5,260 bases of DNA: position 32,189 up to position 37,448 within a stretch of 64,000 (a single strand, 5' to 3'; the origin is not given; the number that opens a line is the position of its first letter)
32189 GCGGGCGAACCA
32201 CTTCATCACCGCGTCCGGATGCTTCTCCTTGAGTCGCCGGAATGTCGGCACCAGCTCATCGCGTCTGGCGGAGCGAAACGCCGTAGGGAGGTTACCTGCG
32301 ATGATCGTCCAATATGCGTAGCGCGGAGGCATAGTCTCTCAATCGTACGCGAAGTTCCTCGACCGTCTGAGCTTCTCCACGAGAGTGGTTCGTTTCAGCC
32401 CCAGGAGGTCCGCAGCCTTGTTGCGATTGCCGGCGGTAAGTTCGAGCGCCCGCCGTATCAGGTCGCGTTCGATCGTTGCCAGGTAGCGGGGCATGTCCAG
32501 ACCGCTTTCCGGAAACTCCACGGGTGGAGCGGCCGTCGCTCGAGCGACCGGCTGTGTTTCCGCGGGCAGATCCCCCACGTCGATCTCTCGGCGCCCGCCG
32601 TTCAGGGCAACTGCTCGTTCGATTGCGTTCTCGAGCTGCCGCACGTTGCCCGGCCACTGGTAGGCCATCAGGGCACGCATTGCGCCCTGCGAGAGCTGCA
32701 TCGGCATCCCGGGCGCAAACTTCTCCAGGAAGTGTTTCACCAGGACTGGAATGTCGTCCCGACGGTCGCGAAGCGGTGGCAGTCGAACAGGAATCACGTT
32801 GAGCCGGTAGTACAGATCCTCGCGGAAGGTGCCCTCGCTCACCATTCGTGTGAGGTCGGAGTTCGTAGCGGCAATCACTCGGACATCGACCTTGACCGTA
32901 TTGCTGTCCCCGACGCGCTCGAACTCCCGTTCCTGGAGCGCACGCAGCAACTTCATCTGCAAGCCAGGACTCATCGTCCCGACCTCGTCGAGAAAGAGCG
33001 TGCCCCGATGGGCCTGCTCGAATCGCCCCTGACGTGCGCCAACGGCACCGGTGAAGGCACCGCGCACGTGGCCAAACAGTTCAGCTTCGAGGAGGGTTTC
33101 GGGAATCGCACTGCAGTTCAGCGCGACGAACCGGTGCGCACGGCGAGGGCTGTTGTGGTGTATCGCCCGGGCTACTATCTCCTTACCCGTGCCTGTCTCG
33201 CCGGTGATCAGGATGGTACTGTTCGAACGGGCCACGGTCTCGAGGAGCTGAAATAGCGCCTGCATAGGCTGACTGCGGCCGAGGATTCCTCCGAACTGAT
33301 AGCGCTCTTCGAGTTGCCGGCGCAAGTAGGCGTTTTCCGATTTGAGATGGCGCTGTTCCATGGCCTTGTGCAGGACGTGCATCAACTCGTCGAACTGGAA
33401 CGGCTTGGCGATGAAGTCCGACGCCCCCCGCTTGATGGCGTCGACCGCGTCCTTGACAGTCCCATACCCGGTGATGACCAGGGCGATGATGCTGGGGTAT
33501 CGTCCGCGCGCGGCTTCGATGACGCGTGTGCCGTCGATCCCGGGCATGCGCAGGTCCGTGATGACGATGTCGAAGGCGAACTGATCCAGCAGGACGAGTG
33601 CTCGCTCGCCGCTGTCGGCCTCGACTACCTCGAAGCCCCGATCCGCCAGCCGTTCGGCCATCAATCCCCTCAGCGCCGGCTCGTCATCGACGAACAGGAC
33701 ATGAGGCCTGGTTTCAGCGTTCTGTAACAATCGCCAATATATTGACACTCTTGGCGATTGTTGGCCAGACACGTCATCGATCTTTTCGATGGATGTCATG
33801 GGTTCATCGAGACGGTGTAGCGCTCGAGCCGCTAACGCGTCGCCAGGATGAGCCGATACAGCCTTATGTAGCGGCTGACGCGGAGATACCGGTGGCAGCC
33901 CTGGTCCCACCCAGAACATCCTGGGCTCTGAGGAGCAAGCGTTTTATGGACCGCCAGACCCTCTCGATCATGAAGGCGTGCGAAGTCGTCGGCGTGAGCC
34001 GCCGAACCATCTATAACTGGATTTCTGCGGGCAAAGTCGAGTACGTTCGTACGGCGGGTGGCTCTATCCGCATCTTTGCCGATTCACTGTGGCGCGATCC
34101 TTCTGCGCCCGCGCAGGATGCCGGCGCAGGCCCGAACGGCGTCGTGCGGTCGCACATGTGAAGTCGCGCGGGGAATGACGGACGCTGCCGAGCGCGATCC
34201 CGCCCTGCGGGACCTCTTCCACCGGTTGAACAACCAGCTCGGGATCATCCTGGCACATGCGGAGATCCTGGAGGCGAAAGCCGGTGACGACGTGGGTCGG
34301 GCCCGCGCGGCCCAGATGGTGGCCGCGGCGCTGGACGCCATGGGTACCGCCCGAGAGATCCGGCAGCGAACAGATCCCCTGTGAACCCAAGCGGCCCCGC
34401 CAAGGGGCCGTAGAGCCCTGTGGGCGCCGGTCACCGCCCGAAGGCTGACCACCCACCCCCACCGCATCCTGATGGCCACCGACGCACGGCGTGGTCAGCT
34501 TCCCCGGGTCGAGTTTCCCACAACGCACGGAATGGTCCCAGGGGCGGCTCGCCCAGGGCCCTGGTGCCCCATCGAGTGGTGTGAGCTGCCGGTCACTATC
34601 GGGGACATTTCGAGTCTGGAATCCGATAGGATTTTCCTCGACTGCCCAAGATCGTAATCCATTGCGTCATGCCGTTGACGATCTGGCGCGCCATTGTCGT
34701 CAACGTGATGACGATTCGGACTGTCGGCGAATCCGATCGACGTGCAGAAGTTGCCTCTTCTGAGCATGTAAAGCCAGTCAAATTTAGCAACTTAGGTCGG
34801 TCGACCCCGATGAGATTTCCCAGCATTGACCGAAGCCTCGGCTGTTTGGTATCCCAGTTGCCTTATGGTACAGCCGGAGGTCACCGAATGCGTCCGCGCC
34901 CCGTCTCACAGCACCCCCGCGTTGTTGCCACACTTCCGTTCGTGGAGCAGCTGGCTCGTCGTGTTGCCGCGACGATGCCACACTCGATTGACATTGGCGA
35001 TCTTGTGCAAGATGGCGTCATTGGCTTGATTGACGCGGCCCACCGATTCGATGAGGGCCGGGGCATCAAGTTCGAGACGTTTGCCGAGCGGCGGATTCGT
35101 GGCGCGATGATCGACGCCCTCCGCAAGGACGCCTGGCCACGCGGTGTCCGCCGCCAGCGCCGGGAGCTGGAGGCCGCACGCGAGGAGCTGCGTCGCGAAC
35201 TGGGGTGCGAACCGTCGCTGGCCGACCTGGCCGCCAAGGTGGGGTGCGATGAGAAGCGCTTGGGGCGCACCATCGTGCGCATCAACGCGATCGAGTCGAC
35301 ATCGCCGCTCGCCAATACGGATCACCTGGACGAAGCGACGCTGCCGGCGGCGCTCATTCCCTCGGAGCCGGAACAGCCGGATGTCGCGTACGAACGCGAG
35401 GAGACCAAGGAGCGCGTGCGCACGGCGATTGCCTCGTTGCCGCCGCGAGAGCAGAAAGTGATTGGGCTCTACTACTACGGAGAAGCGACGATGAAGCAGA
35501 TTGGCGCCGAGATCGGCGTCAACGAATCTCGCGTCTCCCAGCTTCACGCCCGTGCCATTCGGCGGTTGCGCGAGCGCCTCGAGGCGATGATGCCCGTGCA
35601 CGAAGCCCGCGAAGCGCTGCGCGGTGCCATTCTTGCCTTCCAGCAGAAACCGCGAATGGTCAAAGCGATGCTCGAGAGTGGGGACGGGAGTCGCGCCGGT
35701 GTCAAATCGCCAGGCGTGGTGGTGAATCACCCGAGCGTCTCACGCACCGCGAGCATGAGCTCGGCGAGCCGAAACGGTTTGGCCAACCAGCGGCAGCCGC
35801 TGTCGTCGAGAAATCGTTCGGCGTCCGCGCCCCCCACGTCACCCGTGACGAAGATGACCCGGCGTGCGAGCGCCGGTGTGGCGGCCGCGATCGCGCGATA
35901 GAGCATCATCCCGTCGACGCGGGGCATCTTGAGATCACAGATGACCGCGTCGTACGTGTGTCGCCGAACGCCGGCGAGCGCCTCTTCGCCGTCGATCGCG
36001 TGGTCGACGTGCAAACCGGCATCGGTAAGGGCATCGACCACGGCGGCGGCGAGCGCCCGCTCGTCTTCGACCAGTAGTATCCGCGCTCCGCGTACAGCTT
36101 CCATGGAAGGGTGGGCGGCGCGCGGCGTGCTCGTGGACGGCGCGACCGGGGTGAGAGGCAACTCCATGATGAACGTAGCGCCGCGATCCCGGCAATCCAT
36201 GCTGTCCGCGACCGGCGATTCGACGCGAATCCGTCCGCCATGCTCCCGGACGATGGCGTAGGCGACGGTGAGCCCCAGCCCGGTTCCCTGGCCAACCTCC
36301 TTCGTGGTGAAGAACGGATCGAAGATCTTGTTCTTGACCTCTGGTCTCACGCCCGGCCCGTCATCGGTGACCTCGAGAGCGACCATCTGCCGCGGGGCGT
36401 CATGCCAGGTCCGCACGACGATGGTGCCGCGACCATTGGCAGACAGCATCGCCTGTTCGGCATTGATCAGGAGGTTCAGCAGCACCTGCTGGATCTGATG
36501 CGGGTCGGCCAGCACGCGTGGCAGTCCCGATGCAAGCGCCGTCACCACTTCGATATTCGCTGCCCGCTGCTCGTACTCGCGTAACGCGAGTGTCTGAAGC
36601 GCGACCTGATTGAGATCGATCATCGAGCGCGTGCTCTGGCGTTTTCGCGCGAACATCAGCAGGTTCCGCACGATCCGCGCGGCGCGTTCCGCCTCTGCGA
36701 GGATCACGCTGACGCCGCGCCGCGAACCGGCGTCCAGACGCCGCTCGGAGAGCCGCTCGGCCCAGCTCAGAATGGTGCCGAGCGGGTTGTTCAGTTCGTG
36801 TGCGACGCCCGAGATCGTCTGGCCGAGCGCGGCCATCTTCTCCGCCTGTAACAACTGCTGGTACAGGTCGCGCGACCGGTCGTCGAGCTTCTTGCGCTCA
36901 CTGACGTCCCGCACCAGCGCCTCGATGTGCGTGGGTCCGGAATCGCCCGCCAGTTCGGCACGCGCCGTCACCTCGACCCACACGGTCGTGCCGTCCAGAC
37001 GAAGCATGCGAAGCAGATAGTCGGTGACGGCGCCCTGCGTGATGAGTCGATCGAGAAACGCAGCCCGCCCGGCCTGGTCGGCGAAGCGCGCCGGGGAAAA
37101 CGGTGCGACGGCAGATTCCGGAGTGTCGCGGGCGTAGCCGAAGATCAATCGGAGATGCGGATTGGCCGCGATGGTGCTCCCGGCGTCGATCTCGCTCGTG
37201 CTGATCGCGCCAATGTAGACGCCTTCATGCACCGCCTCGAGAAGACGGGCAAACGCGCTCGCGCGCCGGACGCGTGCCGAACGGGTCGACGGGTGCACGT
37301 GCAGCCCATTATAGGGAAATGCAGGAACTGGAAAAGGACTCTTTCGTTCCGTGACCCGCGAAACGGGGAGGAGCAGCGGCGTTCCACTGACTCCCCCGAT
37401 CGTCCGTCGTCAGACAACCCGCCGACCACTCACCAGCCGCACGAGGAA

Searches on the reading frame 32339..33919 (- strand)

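Call 55: search_protein_families(library=pfam, proteins=[window:32339-33919:-], max_evalue=0.0001)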
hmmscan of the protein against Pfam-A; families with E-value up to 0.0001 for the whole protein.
window:32339-33919:- (526 aa): 9 families
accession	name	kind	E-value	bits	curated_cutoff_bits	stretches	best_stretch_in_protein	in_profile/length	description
PF00158.32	Sigma54_activat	-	1.4e-72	243.3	20.2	1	212-378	1-167/168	Sigma-54 interaction domain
PF00072.30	Response_reg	-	4.7e-27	94.8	30.2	1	74-183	1-110/111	Response regulator receiver domain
PF14532.12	Sigma54_activ_2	-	1.3e-25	90.7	25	1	213-383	1-138/138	Sigma-54 interaction domain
PF25601.1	AAA_lid_14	-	7.2e-24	83.9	27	1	384-460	1-79/87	AAA+ ATPase lid domain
PF02954.25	HTH_8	-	4.4e-12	46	22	1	480-519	2-41/42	Bacterial regulatory protein, Fis family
PF13191.12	AAA_16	-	9.8e-08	33.1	32.6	1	213-329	3-121/167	AAA ATPase domain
PF07728.20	AAA_5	-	8.9e-07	29.4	22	1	236-354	2-123/139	AAA domain (dynein-related subfamily)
PF00004.35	AAA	-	1.5e-05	25.9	21.2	0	236-354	1-110/131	ATPase family associated with various cellular activities (AAA)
PF01078.27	Mg_chelatase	-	6.5e-05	22.9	20.3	0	291-353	93-157/207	Magnesium chelatase, subunit ChlI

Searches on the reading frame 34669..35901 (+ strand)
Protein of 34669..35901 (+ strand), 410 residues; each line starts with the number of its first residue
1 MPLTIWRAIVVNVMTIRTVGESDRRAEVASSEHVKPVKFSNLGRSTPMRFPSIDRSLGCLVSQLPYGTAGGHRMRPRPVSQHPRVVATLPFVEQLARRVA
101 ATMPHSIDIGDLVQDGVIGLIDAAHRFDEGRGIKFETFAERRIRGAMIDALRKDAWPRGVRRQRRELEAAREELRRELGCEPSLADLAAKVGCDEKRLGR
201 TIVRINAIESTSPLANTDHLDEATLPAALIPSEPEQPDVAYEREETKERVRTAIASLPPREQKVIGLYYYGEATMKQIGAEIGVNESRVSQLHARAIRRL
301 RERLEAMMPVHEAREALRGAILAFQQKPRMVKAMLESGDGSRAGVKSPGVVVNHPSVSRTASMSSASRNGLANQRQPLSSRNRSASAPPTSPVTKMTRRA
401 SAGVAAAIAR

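Call 55: search_protein_families(library=pfam, proteins=[window:34669-35901:+], max_evalue=0.0001)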
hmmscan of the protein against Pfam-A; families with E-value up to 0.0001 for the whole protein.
window:34669-35901:+ (410 aa): 3 families
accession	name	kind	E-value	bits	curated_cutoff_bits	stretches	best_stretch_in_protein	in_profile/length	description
PF04545.22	Sigma70_r4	-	2e-17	62.9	24.1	1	253-302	1-50/50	Sigma-70, region 4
PF04542.20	Sigma70_r2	-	2.6e-17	62.8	24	1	88-156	5-70/71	Sigma-70 region 2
PF08281.18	Sigma70_r4_2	-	5.4e-09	36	25.7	1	248-300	2-54/54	Sigma-70, region 4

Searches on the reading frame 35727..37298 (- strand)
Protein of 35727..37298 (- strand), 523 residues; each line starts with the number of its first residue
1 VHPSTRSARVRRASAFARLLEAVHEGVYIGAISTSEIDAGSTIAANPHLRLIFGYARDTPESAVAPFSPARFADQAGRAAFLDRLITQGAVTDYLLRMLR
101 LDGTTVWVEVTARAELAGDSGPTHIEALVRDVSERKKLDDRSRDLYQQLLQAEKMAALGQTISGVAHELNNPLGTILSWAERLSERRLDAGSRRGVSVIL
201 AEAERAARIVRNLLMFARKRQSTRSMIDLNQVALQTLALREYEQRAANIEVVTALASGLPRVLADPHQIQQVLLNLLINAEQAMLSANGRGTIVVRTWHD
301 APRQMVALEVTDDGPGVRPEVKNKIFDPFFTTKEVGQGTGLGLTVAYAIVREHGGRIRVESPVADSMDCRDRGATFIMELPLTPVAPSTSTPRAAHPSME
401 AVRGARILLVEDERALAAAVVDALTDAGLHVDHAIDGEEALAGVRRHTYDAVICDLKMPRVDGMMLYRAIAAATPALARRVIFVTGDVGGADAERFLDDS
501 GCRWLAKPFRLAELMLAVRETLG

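Call 55: search_protein_families(library=pfam, proteins=[window:35727-37298:-], max_evalue=0.0001)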
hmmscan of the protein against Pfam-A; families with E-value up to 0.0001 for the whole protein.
window:35727-37298:- (523 aa): 4 families
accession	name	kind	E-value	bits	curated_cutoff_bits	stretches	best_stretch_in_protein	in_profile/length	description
PF02518.31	HATPase_c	-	1.2e-23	84.1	26.4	1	265-383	2-110/111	Histidine kinase-, DNA gyrase B-, and HSP90-like ATPase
PF00072.30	Response_reg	-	3.3e-20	72.8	30.2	1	407-518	1-110/111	Response regulator receiver domain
PF00512.31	HisKA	-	5.4e-13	49.2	26.9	1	158-221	2-65/66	His Kinase A (phospho-acceptor) domain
PF13426.13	PAS_9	-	4e-05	24.3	27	1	40-134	11-103/103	PAS domain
